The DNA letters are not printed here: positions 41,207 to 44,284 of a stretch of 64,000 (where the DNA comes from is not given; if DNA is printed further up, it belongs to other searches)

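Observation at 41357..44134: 925-aa protein coupling a large cytoplasmic domain, through a TM hairpin and a Gly-rich linker, to an extracellular Cys-rich M23-like peptidase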

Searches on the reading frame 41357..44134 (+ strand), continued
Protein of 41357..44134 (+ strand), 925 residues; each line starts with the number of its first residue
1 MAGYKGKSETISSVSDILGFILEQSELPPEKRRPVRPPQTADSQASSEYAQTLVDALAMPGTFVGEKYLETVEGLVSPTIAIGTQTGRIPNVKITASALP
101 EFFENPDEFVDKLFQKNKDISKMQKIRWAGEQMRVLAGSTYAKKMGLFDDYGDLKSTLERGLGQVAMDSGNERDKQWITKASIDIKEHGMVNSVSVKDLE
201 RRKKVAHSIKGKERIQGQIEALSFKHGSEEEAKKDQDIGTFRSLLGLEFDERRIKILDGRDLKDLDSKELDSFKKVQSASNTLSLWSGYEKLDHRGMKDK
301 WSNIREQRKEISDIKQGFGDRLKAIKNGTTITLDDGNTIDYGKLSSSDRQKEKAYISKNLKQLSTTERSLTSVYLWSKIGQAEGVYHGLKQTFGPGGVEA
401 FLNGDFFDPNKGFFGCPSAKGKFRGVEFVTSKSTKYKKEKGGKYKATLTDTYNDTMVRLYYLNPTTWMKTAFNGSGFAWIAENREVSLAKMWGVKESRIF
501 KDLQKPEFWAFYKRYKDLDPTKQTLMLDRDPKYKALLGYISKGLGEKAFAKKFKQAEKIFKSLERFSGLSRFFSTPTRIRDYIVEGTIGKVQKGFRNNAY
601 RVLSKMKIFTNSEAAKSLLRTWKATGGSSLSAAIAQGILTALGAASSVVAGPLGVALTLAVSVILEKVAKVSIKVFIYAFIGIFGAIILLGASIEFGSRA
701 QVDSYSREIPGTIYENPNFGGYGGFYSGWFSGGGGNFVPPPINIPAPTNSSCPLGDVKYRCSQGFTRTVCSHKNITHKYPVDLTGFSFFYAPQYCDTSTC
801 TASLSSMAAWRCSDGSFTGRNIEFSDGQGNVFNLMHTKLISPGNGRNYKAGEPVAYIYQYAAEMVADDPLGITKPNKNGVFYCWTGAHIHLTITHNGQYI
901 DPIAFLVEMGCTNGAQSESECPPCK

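Call 44: predict_structure(alignment_id=A4)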
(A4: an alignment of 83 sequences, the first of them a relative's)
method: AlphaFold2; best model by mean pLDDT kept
length: 925 residues; sequences in the alignment: 83
mean_pLDDT: 83.2   pTM: 0.60
mean pLDDT of the five models: 83.2, 81.4, 76.6, 76.5, 75.0
residues with pLDDT >= 90: 418; 70-90: 355; 50-70: 108; < 50: 44
segments of 3 or more residues with pLDDT < 50: 1-13, 39-45, 721-736
pLDDT, mean of each block of 10 residues (from residue 1): 42 55 73 56 49 55 65 75 62 80 90 81 73 82 90 92 84 83 93 95 94 93 72 74 95 96 92 93 83 56 79 91 96 92 94 89 84 78 77 82 89 88 95 91 86 94 90 95 94 82 94 97 97 96 96 96 97 91 84 88 90 85 81 80 66 70 79 83 79 68 52 53 39 48 88 96 93 94 97 89 75 90 94 95 86 95 90 87 90 97 97 95 84
secondary structure, 60 per line:
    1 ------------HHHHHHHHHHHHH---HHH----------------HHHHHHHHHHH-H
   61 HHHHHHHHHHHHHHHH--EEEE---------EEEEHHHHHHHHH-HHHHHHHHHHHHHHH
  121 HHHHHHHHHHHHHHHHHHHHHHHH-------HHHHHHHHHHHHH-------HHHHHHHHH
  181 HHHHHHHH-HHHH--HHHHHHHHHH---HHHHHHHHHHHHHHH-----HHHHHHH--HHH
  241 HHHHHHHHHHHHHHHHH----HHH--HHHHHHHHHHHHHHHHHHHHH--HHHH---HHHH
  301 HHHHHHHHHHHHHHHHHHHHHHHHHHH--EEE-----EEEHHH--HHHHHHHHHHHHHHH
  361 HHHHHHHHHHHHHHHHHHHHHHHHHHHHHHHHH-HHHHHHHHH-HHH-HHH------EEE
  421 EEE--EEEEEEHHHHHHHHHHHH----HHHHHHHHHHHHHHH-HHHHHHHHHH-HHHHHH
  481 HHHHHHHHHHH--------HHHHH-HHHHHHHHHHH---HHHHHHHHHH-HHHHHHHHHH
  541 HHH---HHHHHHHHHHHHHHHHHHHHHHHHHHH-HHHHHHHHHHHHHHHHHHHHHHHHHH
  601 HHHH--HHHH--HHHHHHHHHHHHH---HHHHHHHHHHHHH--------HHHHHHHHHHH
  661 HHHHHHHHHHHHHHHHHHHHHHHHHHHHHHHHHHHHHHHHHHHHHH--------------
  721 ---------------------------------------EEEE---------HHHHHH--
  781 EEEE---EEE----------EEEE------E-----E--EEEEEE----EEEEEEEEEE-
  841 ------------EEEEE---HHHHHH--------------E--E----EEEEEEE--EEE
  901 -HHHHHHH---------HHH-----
elements in order (helices of 4 or more, strands of 3 or more residues): H13-25 H48-58 H60-76 E79-82 E92-95 H96-104 H106-144 H152-164 H172-188 H190-193 H196-205 H209-223 H229-235 H238-257 H267-287 H290-293 H297-327 E330-332 E338-340 H346-393 H395-403 E418-423 E426-431 H432-443 H448-462 H464-473 H475-491 H500-504 H506-516 H520-529 H531-543 H547-573 H575-604 H607-610 H613-625 H629-641 H650-706 E760-763 H773-778 E781-784 E788-790 E801-804 E820-825 E830-839 E853-857 H861-866 E889-895 E898-900 H902-908

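Call 47: fold_search(model_id=the predicted structure, library=pdb)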
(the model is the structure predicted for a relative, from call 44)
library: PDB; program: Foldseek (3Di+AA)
matches with E <= 10: 456; with E <= 0.001: 0
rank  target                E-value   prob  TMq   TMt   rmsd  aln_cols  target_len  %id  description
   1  9k2v_A                5.0e-03  0.57  0.10  0.11  32.7       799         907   13  Cyanophage A4 pre-ejectosome (released 2025-04-09)
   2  6jn7_A                1.0e-02  1.00  0.09  0.27   5.8       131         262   18  Structure of H216A mutant closed form peptidoglycan peptidase (released 2020-01-15)
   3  6jmx                  2.3e-02  1.00  0.09  0.27   5.9       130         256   18  Structure of open form of peptidoglycan peptidase (released 2020-01-15)
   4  6ue4_A                2.5e-02  1.00  0.11  0.24   6.3       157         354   13  ShyA Endopeptidase from Vibrio cholerae (Closed form) (released 2020-05-27)
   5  5j1l_C                2.8e-02  1.00  0.10  0.47   6.1       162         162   18  Crystal structure of Csd1-Csd2 dimer I (released 2016-10-19)
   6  6ue4_B                2.8e-02  1.00  0.10  0.24   6.2       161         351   14  ShyA Endopeptidase from Vibrio cholerae (Closed form) (released 2020-05-27)
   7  6zbf_A                2.8e-02  0.25  0.08  0.12  33.5       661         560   12  Merozoite surface protein 1 (MSP-1) from Plasmodium falciparum, alternative conformation 3 (released 2021-05-19)
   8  6jmz                  3.2e-02  1.00  0.09  0.27   5.9       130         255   18  Structure of H247A mutant open form peptidoglycan peptidase (released 2020-01-15)
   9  6jmy                  3.4e-02  1.00  0.11  0.32   7.8       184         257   17  Structure of wild type closed form of peptidoglycan peptidase (released 2020-01-15)
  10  5j1l_A                3.5e-02  1.00  0.09  0.43   5.5       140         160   16  Crystal structure of Csd1-Csd2 dimer I (released 2016-10-19)
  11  5j1m_C                3.8e-02  1.00  0.09  0.43   5.1       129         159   19  Crystal structure of Csd1-Csd2 dimer II (released 2016-10-19)
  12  9gy1                  4.0e-02  1.00  0.09  0.49   5.4       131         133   17  High resolution crystal structure of StM23 peptidoglycan hydrolase (released 2025-06-04)
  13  3uz0_B                5.4e-02  1.00  0.11  0.57   6.4       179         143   13  Crystal Structure of SpoIIIAH and SpoIIQ Complex (released 2012-03-21)
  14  6u2a                  5.7e-02  0.99  0.10  0.22   6.6       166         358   13  ShyA endopeptidase from Vibrio cholera (open form) (released 2020-05-27)
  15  3it5_E                5.9e-02  0.99  0.10  0.39   6.7       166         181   13  Crystal Structure of the LasA Virulence Factor from Pseudomonas aeruginosa (released 2009-11-17)
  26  4bh5_A                2.3e-01  0.99  0.09  0.49   4.9       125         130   12  LytM domain of EnvC, an activator of cell wall amidases in Escherichia coli (released 2013-07-03)
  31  8c0j_B                3.1e-01  0.99  0.09  0.51   4.9       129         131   13  Structure of AmiB enzymatic domain bound to the EnvC LytM domain (released 2023-06-14)
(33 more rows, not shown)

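Call 51: fold_search(model_id=the predicted structure, library=viral)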
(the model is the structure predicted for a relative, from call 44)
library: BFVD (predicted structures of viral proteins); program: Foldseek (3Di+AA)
matches with E <= 10: 551; with E <= 0.001: 4
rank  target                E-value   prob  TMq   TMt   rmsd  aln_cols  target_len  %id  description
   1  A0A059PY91            3.2e-04  0.89  0.11  0.10  49.3       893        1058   11  Internal protein [Anabaena phage A-4L]
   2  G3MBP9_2              4.0e-04  0.84  0.12  0.08  42.2      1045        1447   13  Gp183 [Bacillus phage G]
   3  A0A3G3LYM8            4.3e-04  0.77  0.11  0.08  48.2      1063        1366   13  Tape measure protein [Brevibacterium phage Cantare]
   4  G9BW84                7.3e-04  1.00  0.11  0.42  21.5       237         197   17  (no name in the UniProt tables at hand)
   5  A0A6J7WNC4            1.0e-03  1.00  0.12  0.35  17.0       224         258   17  Peptidase M23 [uncultured Caudovirales phage]
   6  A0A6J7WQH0            1.3e-03  0.96  0.12  0.13  29.6       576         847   15  Peptidase M23 [uncultured Caudovirales phage]
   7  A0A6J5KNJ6            2.0e-03  0.93  0.14  0.16  27.5       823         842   12  Peptidase M23 [uncultured Caudovirales phage]
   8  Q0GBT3                2.1e-03  0.89  0.15  0.14  38.8       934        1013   11  PfWMP4_33 [Phormidium phage Pf-WMP4]
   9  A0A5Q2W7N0            2.5e-03  0.57  0.10  0.10  35.7      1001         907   12  (no name in the UniProt tables at hand)
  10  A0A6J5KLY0            2.6e-03  0.75  0.11  0.10  33.5       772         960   11  Peptidase M23 [uncultured Caudovirales phage]
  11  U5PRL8                5.0e-03  0.72  0.13  0.12  41.2       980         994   11  Endopeptidase [Cyanophage PP]
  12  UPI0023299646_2       5.4e-03  0.38  0.10  0.09  54.9      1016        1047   12  (no name look-up for this kind of identifier)
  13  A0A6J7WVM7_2          5.4e-03  0.38  0.11  0.09  49.5      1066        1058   10  Phage tail tape measure protein [uncultured Caudovirales phage]
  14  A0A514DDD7            5.6e-03  1.00  0.10  0.31  13.9       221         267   16  Endolysin [Microbacterium phage Cinna]
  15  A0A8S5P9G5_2          5.6e-03  0.13  0.06  0.05  47.2       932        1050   12  Minor tail protein (Fragment) [Myoviridae sp. ctTYJ16]
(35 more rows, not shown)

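Call 61: find_encoding_contigs(protein=P0058, flank=10000, max_places=2)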
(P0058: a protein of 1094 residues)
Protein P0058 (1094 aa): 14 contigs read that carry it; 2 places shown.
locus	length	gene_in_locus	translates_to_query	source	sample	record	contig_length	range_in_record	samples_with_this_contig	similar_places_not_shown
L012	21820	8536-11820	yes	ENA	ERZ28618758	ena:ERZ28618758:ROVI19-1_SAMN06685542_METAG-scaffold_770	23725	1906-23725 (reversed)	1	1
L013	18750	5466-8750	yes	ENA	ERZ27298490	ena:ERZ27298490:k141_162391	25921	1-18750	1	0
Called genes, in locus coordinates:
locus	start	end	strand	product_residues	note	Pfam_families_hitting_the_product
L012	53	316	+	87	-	PF00312:Ribosomal_S15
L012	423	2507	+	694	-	PF01138:RNase_PH, PF03726:PNPase (weak), PF01138:RNase_PH, PF00013:KH_1, PF22675:KH-I_KHDC4-BBP (weak), PF00575:S1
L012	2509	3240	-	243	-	PF04452:Methyltrans_RNA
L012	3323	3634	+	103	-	-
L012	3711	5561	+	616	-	PF16656:Pur_ac_phosph_N (weak)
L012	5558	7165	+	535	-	-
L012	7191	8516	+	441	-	-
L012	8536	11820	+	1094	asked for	-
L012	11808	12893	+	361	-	-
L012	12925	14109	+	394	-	-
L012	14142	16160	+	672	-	PF00580:UvrD-helicase, PF13245:AAA_19, PF13604:AAA_30 (faint), PF01443:Viral_helicase1 (faint), PF13361:UvrD_C, PF13538:UvrD_C_2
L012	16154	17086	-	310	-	-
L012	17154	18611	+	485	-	PF00515:TPR_1 (faint), PF07719:TPR_2 (faint), PF13176:TPR_7 (faint), PF13424:TPR_12 (faint), PF13428:TPR_14 (faint), PF13432:TPR_16 (faint), PF14559:TPR_19 (faint), PF13414:TPR_11 (faint)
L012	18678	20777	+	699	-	PF00009:GTP_EFTU, PF22042:EF-G_D2, PF03144:GTP_EFTU_D2, PF14492:EFG_III, PF16658:RF3_C (weak), PF03764:EFG_IV, PF00679:EFG_C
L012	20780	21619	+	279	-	PF01066:CDP-OH_P_transf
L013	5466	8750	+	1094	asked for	-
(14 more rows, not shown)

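Call 62: find_encoding_contigs(protein=P0120, flank=10000, max_places=2)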
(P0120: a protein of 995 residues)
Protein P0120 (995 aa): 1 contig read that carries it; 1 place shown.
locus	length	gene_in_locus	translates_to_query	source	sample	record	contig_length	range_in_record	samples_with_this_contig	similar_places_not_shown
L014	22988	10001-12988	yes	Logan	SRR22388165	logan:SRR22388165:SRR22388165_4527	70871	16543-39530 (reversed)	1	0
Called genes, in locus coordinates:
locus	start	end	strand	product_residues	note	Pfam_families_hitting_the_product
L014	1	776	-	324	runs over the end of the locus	PF17125:Methyltr_RsmF_N, PF01189:Methyltr_RsmB-F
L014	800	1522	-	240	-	PF04452:Methyltrans_RNA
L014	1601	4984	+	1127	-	PF16656:Pur_ac_phosph_N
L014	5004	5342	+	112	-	-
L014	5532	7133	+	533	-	PF00041:fn3 (faint), PF16656:Pur_ac_phosph_N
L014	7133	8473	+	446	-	-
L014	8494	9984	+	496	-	-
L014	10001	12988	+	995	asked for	-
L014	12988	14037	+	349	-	-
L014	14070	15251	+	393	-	PF08239:SH3_3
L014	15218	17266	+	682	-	PF00580:UvrD-helicase, PF01443:Viral_helicase1 (faint), PF13245:AAA_19, PF13604:AAA_30 (faint), PF13361:UvrD_C, PF13538:UvrD_C_2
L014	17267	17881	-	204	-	-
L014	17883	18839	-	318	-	PF07501:G5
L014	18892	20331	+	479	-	PF12895:ANAPC3 (faint), PF00515:TPR_1 (faint), PF07719:TPR_2 (faint), PF13174:TPR_6 (faint), PF13181:TPR_8 (faint), PF13428:TPR_14 (faint), PF13432:TPR_16 (faint), PF14559:TPR_19 (faint)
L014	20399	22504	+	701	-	PF00009:GTP_EFTU, PF22042:EF-G_D2, PF03144:GTP_EFTU_D2, PF14492:EFG_III, PF16658:RF3_C (weak), PF03764:EFG_IV, PF00679:EFG_C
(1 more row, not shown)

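Call 63: find_encoding_contigs(protein=P0050, flank=10000, max_places=2)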
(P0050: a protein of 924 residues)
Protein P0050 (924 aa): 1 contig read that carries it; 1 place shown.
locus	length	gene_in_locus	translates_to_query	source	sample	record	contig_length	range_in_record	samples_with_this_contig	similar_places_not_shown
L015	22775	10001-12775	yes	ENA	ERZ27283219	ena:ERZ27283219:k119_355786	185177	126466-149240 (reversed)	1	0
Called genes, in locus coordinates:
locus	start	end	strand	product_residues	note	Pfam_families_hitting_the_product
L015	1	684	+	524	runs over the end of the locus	PF00009:GTP_EFTU, PF01926:MMR_HSR1, PF11987:IF-2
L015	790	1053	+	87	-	PF00312:Ribosomal_S15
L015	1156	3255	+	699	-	PF01138:RNase_PH, PF03726:PNPase (weak), PF01138:RNase_PH, PF23459:S1_RRP5 (faint), PF00013:KH_1, PF00575:S1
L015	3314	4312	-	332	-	PF17125:Methyltr_RsmF_N, PF01189:Methyltr_RsmB-F, PF13847:Methyltransf_31 (weak)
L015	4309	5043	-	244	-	PF04452:Methyltrans_RNA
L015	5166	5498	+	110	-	-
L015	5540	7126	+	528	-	PF00041:fn3 (faint), PF16656:Pur_ac_phosph_N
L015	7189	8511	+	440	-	-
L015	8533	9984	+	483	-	-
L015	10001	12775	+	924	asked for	-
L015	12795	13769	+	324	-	-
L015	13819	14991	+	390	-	PF08239:SH3_3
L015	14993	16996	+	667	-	PF00580:UvrD-helicase, PF13245:AAA_19, PF13604:AAA_30 (faint), PF01443:Viral_helicase1 (faint), PF13087:AAA_12 (faint), PF13361:UvrD_C, PF13538:UvrD_C_2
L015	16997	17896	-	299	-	PF07501:G5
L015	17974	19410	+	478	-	PF25058:ARM_TT21 (faint), PF12895:ANAPC3 (faint), PF07719:TPR_2 (faint), PF12569:NatA_aux_su (faint), PF13414:TPR_11 (faint), PF13424:TPR_12 (faint), PF13428:TPR_14 (faint), PF13429:TPR_15 (faint), +6 more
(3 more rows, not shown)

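Call 100: list_cluster_members(proteins=[P0050, P0058, P0100, P0120, P0084, P0150, P0161, P0028, P0095, P0022])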
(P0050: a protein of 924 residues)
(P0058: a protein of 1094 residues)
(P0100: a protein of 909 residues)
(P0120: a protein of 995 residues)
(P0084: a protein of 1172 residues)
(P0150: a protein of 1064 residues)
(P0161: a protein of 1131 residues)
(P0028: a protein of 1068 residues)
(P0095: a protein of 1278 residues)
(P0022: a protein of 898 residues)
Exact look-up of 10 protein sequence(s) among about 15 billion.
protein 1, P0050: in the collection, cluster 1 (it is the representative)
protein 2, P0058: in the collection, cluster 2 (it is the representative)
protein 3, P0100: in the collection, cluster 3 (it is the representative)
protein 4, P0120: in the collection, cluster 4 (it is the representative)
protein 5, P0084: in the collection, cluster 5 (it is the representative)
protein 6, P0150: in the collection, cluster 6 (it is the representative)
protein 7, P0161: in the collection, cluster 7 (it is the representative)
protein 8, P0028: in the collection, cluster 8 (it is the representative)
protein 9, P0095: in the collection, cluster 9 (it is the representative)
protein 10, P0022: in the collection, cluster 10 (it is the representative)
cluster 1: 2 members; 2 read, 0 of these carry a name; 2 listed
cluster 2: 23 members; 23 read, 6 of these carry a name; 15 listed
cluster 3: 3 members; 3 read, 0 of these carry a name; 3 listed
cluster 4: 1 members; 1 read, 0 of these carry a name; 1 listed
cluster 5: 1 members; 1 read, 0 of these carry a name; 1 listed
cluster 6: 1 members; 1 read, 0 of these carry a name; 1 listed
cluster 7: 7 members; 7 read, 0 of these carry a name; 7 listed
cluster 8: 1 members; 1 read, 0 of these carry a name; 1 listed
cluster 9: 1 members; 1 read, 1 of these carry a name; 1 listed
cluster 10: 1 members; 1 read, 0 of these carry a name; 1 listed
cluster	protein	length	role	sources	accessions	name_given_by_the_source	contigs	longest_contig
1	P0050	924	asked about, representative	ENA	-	-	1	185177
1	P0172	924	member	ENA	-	-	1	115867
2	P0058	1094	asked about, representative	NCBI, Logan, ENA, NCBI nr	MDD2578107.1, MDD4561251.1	MAG: hypothetical protein PHP96_01810 [Candidatus Dojkabacteria bacterium] | hypothetical protein [Candidatus Dojkabacteria bacterium]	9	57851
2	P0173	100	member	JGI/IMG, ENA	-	hypothetical protein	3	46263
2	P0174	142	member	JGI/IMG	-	hypothetical protein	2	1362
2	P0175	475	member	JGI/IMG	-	hypothetical protein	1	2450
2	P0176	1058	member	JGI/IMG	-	hypothetical protein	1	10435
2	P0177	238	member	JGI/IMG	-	hypothetical protein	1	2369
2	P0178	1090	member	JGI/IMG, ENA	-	-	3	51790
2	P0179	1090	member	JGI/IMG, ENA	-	-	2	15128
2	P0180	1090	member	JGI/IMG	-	-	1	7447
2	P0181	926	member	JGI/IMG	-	-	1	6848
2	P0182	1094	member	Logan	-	-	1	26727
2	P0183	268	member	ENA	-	-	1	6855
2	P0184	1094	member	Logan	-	-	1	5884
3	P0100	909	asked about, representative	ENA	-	-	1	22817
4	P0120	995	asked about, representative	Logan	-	-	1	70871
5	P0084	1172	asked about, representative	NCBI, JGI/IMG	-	-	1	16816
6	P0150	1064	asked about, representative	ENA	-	-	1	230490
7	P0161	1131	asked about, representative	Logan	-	-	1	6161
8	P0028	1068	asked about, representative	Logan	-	-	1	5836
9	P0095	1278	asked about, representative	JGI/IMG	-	hypothetical protein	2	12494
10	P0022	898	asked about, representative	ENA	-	-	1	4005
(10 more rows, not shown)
